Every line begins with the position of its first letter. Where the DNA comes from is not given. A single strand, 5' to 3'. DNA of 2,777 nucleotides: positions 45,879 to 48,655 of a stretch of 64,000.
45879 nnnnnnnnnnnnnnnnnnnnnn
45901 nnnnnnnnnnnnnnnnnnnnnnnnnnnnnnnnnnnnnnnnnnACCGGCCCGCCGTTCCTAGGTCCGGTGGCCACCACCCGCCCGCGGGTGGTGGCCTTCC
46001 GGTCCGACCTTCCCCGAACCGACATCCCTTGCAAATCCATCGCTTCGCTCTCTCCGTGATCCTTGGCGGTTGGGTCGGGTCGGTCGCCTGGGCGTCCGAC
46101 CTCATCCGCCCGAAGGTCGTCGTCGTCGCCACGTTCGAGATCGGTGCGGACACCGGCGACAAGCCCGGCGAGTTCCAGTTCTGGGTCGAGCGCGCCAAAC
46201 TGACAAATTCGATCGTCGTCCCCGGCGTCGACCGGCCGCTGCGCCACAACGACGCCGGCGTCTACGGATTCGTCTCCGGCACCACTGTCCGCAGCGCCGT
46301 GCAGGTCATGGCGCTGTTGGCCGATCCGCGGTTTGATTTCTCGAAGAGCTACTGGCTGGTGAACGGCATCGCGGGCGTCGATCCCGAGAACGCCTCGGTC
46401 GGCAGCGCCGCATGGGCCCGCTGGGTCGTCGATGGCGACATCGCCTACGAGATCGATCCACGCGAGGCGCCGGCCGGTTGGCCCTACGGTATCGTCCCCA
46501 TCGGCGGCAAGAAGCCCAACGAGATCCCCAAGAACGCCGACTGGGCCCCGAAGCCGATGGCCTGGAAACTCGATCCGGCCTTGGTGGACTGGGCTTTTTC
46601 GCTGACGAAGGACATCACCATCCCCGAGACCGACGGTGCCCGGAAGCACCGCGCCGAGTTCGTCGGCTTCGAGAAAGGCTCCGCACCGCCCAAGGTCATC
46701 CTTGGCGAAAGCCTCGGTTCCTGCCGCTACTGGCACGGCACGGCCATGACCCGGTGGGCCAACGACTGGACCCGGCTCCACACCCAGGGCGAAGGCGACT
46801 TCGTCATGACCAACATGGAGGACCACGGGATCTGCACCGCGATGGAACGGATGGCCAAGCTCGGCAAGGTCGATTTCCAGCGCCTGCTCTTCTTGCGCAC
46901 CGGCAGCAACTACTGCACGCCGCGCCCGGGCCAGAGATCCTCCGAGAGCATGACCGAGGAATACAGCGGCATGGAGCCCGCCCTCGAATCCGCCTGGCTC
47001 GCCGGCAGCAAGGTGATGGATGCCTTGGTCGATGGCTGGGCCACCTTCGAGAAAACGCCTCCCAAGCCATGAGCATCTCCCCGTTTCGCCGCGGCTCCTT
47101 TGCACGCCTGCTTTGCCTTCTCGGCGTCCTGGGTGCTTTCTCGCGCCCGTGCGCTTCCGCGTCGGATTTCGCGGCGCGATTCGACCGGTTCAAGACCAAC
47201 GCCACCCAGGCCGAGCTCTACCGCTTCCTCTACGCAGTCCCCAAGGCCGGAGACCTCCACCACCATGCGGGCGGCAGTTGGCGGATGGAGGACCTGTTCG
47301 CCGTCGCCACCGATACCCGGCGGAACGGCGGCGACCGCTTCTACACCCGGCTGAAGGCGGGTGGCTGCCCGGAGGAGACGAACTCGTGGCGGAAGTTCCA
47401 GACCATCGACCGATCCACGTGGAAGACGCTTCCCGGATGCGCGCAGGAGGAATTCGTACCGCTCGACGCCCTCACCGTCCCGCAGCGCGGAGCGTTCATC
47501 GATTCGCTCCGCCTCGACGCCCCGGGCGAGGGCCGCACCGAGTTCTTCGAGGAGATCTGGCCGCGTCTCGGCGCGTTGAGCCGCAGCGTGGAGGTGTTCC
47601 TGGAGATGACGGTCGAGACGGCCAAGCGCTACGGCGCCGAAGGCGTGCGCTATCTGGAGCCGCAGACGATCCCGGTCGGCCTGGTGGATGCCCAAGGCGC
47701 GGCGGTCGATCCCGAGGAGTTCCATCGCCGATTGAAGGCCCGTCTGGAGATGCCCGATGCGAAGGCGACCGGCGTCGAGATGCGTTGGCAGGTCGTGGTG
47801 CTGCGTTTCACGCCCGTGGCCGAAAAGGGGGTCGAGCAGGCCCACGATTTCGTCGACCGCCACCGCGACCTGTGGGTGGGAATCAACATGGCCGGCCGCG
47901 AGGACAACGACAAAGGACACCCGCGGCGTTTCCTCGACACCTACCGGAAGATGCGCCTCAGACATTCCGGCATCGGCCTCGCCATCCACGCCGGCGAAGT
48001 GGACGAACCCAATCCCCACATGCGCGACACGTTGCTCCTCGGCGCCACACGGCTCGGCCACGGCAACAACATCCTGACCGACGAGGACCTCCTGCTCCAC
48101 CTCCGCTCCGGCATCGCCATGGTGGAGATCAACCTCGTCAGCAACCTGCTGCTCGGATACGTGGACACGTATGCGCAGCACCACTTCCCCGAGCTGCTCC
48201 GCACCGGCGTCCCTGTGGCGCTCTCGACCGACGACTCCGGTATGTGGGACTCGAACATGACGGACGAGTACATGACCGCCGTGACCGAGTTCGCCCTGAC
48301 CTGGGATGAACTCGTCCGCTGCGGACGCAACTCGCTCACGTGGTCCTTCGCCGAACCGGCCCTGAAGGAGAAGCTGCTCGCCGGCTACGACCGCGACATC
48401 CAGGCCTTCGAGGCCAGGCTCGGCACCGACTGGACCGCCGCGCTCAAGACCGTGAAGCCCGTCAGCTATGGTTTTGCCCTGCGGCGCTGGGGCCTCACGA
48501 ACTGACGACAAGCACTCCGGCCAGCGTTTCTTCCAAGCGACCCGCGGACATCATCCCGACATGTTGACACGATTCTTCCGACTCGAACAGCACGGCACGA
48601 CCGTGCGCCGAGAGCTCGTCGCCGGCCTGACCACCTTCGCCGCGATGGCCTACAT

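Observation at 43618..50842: TonB-dependent purine-nucleoside capture with apparently periplasmic deamination and deribosylation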

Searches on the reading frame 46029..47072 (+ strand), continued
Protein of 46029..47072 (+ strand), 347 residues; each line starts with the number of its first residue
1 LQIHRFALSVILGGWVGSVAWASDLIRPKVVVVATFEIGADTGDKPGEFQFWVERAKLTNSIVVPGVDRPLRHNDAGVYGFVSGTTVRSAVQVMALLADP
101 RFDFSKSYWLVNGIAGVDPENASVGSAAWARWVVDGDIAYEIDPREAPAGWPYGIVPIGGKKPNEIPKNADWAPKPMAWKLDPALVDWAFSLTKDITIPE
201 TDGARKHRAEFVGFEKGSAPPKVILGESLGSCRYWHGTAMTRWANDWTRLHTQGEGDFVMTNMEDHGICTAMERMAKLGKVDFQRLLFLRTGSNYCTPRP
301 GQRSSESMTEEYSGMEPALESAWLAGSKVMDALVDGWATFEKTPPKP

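Call 39: fold_search(model_id=the predicted structure, library=pdb)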
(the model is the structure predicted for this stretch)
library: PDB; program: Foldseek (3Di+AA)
matches with E <= 10: 805; with E <= 0.001: 625
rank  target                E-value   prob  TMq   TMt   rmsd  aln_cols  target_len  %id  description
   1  1z5o_A                1.7e-12  1.00  0.47  0.66   7.7       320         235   15  Crystal structure of MTA/AdoHcy nucleosidase Asp197Asn mutant complexed with 5'-methylthioadenosine (released 2005-10-04)
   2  4f2p_B                4.1e-12  1.00  0.49  0.69   6.8       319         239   17  Crystal structure of 5'-methylthioadenosine/S-adenosylhomocysteine nucleosidase from Salmonella enterica with diEtglyc (released 2013-05-01)
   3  4g89_A                4.9e-12  1.00  0.47  0.67   7.6       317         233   16  Crystal structure of k. pneumoniae mta/adohcy nucleosidase in complex with fragmented s-adenosyl-l-homocysteine (released 2012-09-19)
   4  1nc3_A                5.9e-12  1.00  0.46  0.65   8.0       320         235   15  Crystal structure of E. coli MTA/AdoHcy nucleosidase complexed with formycin A (FMA) (released 2003-03-25)
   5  4x24_A                6.2e-12  1.00  0.47  0.67   7.6       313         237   15  Crystal structure of Vibrio cholerae 5'-methylthioadenosine/S-adenosyl homocysteine nucleosidase (MTAN) complexed with (released 2015-08-19)
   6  5dk6                  7.5e-12  1.00  0.49  0.68   7.8       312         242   15  CRYSTAL STRUCTURE OF A 5'-METHYLTHIOADENOSINE/S-ADENOSYLHOMOCYSTEINE (MTA/SAH) NUCLEOSIDASE (MTAN) FROM COLWELLIA PSYCHR (released 2015-11-04)
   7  1z5n_B                8.5e-12  1.00  0.49  0.71   7.1       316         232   16  Crystal structure of MTA/AdoHcy nucleosidase Glu12Gln mutant complexed with 5-methylthioribose and adenine (released 2005-10-04)
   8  1z5o_B                8.5e-12  1.00  0.47  0.68   7.3       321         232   16  Crystal structure of MTA/AdoHcy nucleosidase Asp197Asn mutant complexed with 5'-methylthioadenosine (released 2005-10-04)
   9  4f1w_B                9.6e-12  1.00  0.49  0.70   6.8       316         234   16  Crystal structure of 5'-methylthioadenosine/S-adenosylhomocysteine nucleosidase from Salmonella enterica with Adenine (released 2013-05-01)
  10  3bl6                  1.5e-11  1.00  0.47  0.68   6.9       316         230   16  Crystal structure of Staphylococcus aureus 5'-methylthioadenosine/S-adenosylhomocysteine nucleosidase in complex with fo (released 2008-06-10)
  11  1nc1_B                1.5e-11  1.00  0.48  0.69   7.0       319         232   15  Crystal structure of E. coli MTA/AdoHcy nucleosidase complexed with 5'-methylthiotubercidin (MTH) (released 2003-11-25)
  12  1z5n_A                1.7e-11  1.00  0.47  0.67   7.7       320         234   16  Crystal structure of MTA/AdoHcy nucleosidase Glu12Gln mutant complexed with 5-methylthioribose and adenine (released 2005-10-04)
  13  4f2w_B                1.8e-11  1.00  0.49  0.68   7.0       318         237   15  Crystal structure of 5'-methylthioadenosine/S-adenosylhomocysteine nucleosidase from Salmonella enterica with methyl-t (released 2013-05-01)
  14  1nc1_A                1.8e-11  1.00  0.47  0.66   7.1       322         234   15  Crystal structure of E. coli MTA/AdoHcy nucleosidase complexed with 5'-methylthiotubercidin (MTH) (released 2003-11-25)
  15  4qez_B                2.1e-11  1.00  0.48  0.69   6.4       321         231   14  Crystal structure of 5'-methylthioadenosine/S-adenosylhomocysteine nucleosidase from Bacillus anthracis (released 2014-06-18)
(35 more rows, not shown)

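Call 49: search_protein_representatives(protein=window:46029-47072:+)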
Query: 347 residues. Proteins with E-value up to 0.001 (for the whole library): 1466; up to 1e-10: 788; up to 1e-30: 232. The best 150 are listed.
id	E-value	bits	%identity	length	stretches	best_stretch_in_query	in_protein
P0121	2.5e-179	612.8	46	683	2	22-341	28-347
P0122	2.5e-96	339.7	49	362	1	22-342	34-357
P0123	3.5e-91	322.7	55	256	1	94-345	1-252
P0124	1.6e-90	320.6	50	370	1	29-343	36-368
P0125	1.3e-87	310.9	43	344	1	23-345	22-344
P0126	5.8e-84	299.0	32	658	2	48-338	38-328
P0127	1.9e-82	294.0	45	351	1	6-345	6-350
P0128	9.0e-82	291.7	45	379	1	26-346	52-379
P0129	2.1e-81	290.5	47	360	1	26-345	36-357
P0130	9.0e-81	288.5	45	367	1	28-346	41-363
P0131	1.4e-80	287.8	43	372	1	6-347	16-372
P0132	2.0e-79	284.0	42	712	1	8-346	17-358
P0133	5.2e-77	276.1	45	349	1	11-347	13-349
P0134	3.3e-76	273.5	46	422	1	46-338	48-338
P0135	4.1e-75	269.8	42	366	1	22-341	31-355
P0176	4.0e-53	197.5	36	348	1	14-331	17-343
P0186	5.1e-51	190.6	38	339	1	27-347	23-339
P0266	6.0e-38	147.5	32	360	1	25-345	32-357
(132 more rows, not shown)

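Call 63: find_encoding_contigs(protein=P0127, flank=6000, max_places=2)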
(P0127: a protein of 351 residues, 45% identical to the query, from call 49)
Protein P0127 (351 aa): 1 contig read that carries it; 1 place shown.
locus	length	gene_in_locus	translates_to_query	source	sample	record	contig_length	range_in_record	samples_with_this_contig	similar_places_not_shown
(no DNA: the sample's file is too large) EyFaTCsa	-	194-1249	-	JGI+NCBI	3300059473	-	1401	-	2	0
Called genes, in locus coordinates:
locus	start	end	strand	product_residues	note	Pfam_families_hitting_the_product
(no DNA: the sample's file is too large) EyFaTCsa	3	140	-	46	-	?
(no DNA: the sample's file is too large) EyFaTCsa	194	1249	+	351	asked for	PF06516:NUP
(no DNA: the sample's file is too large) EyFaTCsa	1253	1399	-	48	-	?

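Call 64: find_encoding_contigs(protein=P0186, flank=6000, max_places=2)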
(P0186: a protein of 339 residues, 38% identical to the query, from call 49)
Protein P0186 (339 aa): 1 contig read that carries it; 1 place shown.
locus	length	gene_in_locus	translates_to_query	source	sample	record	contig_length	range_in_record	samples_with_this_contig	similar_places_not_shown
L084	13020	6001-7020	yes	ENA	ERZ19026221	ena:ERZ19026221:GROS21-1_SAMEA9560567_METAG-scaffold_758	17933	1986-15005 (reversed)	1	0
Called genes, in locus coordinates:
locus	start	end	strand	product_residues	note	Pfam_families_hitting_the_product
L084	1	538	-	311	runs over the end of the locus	PF09243:Rsm22, PF13649:Methyltransf_25 (weak)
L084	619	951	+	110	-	PF00462:Glutaredoxin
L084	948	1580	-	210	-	PF02798:GST_N, PF13417:GST_N_3, PF13409:GST_N_2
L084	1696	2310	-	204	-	PF00163:Ribosomal_S4, PF01479:S4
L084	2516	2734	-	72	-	PF21834:DUF6894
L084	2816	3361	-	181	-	-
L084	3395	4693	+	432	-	PF02746:MR_MLE_N, PF13378:MR_MLE_C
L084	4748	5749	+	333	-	PF13442:Cytochrome_CBB3 (faint), PF00034:Cytochrom_C (weak)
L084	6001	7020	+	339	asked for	PF06516:NUP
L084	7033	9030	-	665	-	PF09848:SLFN-g3_helicase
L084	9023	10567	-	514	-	PF02776:TPP_enzyme_N, PF02775:TPP_enzyme_C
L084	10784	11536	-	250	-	PF03328:HpcH_HpaI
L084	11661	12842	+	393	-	PF01494:FAD_binding_3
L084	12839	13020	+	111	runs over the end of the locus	-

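Call 78: find_encoding_contigs(protein=P0266, flank=7000, max_places=2)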
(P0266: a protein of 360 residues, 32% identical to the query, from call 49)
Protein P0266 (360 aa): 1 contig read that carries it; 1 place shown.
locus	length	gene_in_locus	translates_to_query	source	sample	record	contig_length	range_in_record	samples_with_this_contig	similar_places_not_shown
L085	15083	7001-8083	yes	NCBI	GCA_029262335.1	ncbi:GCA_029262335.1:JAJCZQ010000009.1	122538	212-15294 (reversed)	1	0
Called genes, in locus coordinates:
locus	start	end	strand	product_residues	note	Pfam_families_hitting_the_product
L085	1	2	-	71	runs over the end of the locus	-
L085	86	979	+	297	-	PF16747:Adhesin_E (weak)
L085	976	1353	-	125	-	-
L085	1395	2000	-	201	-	PF06078:DUF937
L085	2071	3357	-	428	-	PF00083:Sugar_tr, PF07690:MFS_1, PF13347:MFS_2, PF07690:MFS_1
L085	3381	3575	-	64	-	-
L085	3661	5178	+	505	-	PF00083:Sugar_tr (faint), PF07690:MFS_1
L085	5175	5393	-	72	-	-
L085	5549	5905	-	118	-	-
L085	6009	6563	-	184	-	-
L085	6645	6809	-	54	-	-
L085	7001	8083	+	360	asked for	PF06516:NUP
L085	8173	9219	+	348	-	-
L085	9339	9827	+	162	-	PF02627:CMD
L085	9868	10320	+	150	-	PF02082:Rrf2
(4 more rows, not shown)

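Call 79: find_encoding_contigs(protein=P0176, flank=7000, max_places=2)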
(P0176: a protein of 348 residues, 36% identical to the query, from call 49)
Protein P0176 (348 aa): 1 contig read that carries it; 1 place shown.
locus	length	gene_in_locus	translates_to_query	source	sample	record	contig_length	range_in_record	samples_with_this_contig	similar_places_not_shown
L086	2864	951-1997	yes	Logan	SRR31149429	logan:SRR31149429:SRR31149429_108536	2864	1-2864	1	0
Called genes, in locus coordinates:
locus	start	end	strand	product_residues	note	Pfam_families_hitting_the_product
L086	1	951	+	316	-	?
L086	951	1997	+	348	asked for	PF06516:NUP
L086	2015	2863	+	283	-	?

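Call 80: find_encoding_contigs(protein=P0131, flank=7000, max_places=2)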
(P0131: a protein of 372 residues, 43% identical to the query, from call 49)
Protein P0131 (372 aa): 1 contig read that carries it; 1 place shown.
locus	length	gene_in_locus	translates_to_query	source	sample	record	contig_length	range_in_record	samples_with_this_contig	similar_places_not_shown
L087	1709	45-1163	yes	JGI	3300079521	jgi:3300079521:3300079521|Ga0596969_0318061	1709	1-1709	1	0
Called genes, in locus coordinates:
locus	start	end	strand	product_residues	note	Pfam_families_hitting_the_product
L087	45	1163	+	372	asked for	PF06516:NUP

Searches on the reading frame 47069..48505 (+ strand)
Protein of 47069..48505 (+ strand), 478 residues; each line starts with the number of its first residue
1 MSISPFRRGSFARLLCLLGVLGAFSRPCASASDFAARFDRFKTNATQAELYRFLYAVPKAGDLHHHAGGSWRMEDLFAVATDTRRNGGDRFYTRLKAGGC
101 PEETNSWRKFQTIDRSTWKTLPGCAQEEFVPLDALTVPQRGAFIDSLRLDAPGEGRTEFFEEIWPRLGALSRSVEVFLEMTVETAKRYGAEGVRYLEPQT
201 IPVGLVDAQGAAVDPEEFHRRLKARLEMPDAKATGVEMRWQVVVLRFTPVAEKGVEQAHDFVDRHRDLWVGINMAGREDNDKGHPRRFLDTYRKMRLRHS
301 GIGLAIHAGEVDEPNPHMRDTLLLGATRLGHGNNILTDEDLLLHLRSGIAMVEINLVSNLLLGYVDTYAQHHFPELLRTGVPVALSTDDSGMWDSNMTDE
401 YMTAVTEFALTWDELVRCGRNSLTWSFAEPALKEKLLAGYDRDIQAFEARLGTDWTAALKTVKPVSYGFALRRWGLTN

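Call 8: search_protein_families(library=pfam, proteins=[window:47069-48505:+], max_evalue=0.01)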
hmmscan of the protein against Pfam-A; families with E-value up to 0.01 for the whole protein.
window:47069-48505:+ (478 aa): 2 families
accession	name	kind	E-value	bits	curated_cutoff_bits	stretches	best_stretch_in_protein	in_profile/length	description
PF00962.28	A_deaminase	-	4.6e-36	125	27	1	169-438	62-325/330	Adenosine deaminase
PF19326.5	AMP_deaminase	-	0.001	18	27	1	291-438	442-587/630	AMP deaminase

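Call 9: search_protein_families(library=ncbifam, proteins=[window:47069-48505:+], max_evalue=0.001)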
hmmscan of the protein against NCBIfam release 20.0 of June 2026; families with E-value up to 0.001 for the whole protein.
window:47069-48505:+ (478 aa): 9 families
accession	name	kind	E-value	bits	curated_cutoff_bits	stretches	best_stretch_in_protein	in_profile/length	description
TIGR01430.1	aden_deam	equivalog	1.3e-36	126.3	216.55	1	177-438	69-321/323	adenosine deaminase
NF006848.0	PRK09358.1-3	equivalog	2.1e-26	93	426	1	171-438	62-321/325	adenosine deaminase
NF006849.0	PRK09358.1-5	equivalog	1.7e-22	79.9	494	1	181-445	84-342/350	adenosine deaminase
NF006854.0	PRK09358.3-1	equivalog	2.2e-21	76.3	530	1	170-442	73-336/344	adenosine deaminase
NF006846.0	PRK09358.1-1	equivalog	6.6e-21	74.7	459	1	254-437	148-327/333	adenosine deaminase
NF006850.0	PRK09358.1-6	equivalog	7.9e-21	74.2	419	1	235-441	128-328/334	adenosine deaminase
NF006847.0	PRK09358.1-2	equivalog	3.7e-18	65.5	412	1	230-437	138-349/364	adenosine deaminase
TIGR01431.1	adm_rel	subfamily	3.4e-17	62.4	315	1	182-402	200-426/479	adenosine deaminase-related growth factor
NF006856.0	PRK09358.3-3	equivalog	2.4e-10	40.1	510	1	286-417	176-305/316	adenosine deaminase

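Call 14: search_solved_structures(query=window:47069-48505:+, max_evalue=0.001)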
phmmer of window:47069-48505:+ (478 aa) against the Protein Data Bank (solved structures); distinct sequences matched with E-value up to 0.001: 37.
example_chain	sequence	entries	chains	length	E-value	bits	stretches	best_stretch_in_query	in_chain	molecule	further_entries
6ii7_A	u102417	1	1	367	3.2e-17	66.2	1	251-440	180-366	Adenosine deaminase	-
8qch_A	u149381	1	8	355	1.1e-16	64.4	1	161-436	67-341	Adenosine deaminase-like protein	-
2amx_A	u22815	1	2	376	1.5e-16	64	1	238-438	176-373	adenosine deaminase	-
3ewc_A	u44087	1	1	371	3.3e-15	59.5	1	254-440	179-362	Adenosine deaminase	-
6n91_A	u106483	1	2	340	3.6e-15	59.4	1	256-438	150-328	Adenosine deaminase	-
3ewd_A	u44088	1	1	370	3.7e-15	59.4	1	254-440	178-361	Adenosine deaminase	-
9nte_A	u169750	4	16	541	4.9e-15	59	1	179-397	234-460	Helix pomatia AMP deaminase | AMP deaminase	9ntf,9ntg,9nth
2pgf_A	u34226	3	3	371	6.3e-15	58.6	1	254-436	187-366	adenosine deaminase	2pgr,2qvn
9nti_A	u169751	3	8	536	2.4e-13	53.4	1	35-460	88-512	Adenosine deaminase AGSA,Adenosine deaminase AGSA,Chimeric adenosine deaminase growth fact | Adenosine deaminase AGSA,Adenosine deaminase AGSA,AMP deaminase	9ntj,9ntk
6iv5_A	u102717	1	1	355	1.3e-12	51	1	286-440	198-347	Adenosine/AMP deaminase family protein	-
6ijm_A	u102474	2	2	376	1.4e-12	50.9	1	286-440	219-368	Adenosine/AMP deaminase family protein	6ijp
6j23_A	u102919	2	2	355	6.3e-12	48.7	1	286-440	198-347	Adenosine/AMP deaminase family protein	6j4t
6ijn_A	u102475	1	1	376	6.9e-12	48.6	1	286-440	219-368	Adenosine/AMP deaminase family protein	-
3ou8_A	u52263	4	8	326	1e-11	48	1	248-424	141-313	Adenosine deaminase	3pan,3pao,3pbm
6n9m_A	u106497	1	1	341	1.8e-11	47.2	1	235-433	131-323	Adenosine deaminase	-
3lgd_A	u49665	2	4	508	3.8e-05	26.3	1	260-395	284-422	Adenosine deaminase CECR1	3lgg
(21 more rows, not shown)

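Call 62: search_solved_structures(query=A2, max_evalue=0.00001, show_alignments=0)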
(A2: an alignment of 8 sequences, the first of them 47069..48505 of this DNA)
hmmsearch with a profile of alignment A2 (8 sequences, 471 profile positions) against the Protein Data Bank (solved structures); distinct sequences matched with E-value up to 0.00001: 34.
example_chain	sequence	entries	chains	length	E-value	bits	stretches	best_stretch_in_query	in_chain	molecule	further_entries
6ii7_A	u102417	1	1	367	5.4e-23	84.9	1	132-432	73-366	Adenosine deaminase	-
8qch_A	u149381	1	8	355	1.5e-20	76.8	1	147-432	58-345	Adenosine deaminase-like protein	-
2amx_A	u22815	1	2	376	7.4e-20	74.6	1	134-430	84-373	adenosine deaminase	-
9nte_A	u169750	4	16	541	5.7e-18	68.3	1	180-430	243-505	Helix pomatia AMP deaminase | AMP deaminase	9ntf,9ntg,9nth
3ewc_A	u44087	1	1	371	4.4e-17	65.4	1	245-432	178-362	Adenosine deaminase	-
3ewd_A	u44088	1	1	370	5.2e-17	65.2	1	246-432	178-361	Adenosine deaminase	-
2pgf_A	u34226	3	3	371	9.1e-17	64.4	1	245-429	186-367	adenosine deaminase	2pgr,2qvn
6iv5_A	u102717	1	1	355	1.2e-15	60.6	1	262-433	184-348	Adenosine/AMP deaminase family protein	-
6ijm_A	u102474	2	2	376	1.5e-15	60.4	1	262-433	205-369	Adenosine/AMP deaminase family protein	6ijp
9nti_A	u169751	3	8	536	5.2e-15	58.6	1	177-437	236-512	Adenosine deaminase AGSA,Adenosine deaminase AGSA,Chimeric adenosine deaminase growth fact | Adenosine deaminase AGSA,Adenosine deaminase AGSA,AMP deaminase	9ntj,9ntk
6j23_A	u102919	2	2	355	7e-15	58.2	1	262-433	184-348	Adenosine/AMP deaminase family protein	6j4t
6n91_A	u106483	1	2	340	7.5e-15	58.1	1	249-431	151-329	Adenosine deaminase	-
6ijn_A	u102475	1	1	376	8.3e-15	57.9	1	262-433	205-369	Adenosine/AMP deaminase family protein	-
3rys_A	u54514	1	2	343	1.3e-13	54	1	169-438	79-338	Adenosine deaminase 1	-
1krm_A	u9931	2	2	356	1.5e-12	50.5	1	132-430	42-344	adenosine deaminase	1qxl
3lgd_A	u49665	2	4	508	8.4e-11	44.7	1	152-439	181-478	Adenosine deaminase CECR1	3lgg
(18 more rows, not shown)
